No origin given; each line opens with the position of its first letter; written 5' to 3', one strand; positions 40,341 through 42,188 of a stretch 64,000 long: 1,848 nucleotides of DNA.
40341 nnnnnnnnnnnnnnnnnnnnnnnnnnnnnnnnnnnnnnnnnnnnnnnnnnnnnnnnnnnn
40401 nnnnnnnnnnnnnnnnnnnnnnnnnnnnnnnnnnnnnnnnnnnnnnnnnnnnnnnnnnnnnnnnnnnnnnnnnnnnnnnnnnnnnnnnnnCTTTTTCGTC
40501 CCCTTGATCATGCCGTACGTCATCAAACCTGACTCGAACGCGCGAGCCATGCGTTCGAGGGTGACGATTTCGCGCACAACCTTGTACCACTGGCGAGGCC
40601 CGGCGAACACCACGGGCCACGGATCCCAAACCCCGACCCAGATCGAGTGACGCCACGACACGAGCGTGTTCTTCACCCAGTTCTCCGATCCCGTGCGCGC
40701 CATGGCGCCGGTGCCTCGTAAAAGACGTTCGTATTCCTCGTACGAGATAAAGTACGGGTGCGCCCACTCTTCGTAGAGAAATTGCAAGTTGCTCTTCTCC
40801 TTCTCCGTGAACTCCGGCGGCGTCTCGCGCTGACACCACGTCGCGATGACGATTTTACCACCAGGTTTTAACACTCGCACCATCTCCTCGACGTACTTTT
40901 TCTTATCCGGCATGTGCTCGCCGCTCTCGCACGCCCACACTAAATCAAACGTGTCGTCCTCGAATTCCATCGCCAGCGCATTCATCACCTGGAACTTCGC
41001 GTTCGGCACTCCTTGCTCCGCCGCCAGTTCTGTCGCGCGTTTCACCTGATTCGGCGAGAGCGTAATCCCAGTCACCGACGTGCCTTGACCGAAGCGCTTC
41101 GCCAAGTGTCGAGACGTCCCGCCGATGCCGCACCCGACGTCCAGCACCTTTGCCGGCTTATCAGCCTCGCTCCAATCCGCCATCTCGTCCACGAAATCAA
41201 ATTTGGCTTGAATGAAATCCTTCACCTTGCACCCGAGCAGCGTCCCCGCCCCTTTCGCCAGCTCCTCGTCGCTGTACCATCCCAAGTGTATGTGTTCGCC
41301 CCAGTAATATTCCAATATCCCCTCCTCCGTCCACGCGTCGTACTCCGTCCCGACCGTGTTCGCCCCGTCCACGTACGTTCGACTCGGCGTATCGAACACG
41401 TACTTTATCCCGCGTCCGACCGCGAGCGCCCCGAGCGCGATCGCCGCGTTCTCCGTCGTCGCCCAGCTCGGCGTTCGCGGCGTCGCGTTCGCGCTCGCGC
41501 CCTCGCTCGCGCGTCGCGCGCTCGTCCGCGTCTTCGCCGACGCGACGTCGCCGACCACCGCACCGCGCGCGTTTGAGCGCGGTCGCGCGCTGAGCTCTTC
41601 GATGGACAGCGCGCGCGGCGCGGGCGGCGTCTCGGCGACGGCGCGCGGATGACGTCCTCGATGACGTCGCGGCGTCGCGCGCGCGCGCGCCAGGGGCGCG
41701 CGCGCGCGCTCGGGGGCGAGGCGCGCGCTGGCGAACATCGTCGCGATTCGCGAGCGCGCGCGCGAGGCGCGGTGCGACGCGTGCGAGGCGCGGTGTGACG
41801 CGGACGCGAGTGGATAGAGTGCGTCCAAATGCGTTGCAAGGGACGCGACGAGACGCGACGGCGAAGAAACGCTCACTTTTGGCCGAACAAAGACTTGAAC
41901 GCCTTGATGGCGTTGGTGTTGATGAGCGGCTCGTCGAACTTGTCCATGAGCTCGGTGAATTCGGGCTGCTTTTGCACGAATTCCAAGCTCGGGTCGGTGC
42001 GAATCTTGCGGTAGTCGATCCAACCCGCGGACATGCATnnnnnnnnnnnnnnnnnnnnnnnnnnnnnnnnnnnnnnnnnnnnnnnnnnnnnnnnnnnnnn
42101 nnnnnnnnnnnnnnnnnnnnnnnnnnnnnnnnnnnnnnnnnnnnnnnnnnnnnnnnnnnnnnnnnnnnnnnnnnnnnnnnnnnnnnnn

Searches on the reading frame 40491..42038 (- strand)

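Call 71: search_protein_families(library=pfam, proteins=[window:40491-42038:-], max_evalue=0.001)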
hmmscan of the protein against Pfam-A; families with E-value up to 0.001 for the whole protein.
window:40491-42038:- (516 aa): 16 families
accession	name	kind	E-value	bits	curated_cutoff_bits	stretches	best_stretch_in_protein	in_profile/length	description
PF13847.12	Methyltransf_31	-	5.6e-26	91.4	27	1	294-423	3-130/145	Methyltransferase domain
PF13649.12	Methyltransf_25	-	6.8e-25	88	27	1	298-394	1-97/97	Methyltransferase domain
PF08241.18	Methyltransf_11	-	2.1e-24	86.4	21.2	1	299-398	1-95/95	Methyltransferase domain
PF13489.12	Methyltransf_23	-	3e-19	69.8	27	1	280-444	10-158/164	Methyltransferase domain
PF08242.18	Methyltransf_12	-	7.2e-18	65.6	30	1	299-396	1-98/98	Methyltransferase domain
PF01209.24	Ubie_methyltran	-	4.2e-17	62.7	20.1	1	287-406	40-159/233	ubiE/COQ5 methyltransferase family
PF02353.26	CMAS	-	1.1e-12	48.3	27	1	285-407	53-173/273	Mycolic acid cyclopropane synthetase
PF03141.22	Methyltransf_29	-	1.8e-07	30.6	23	1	269-416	95-235/506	Putative S-adenosyl-L-methionine-dependent methyltransferase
PF03848.20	TehB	-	5.5e-05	23.1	20.4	1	270-427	3-165/193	Tellurite resistance protein TehB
PF00107.32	ADH_zinc_N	-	0.00015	22.2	31.8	1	304-406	1-95/129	Zinc-binding dehydrogenase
PF05175.20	MTS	-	0.00016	21.8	23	1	294-398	31-138/170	Methyltransferase small domain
PF01135.25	PCMT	-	0.00032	20.9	20.3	1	283-400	62-173/210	Protein-L-isoaspartate(D-aspartate) O-methyltransferase (PCMT)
PF01728.25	FtsJ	-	0.00044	20.6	24.1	0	294-347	21-70/181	FtsJ-like methyltransferase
PF02390.23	Methyltransf_4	-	0.00053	19.9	24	0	298-358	5-67/173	Putative methyltransferase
PF05219.18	DREV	-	0.00069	19.3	26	1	286-399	86-187/265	DREV methyltransferase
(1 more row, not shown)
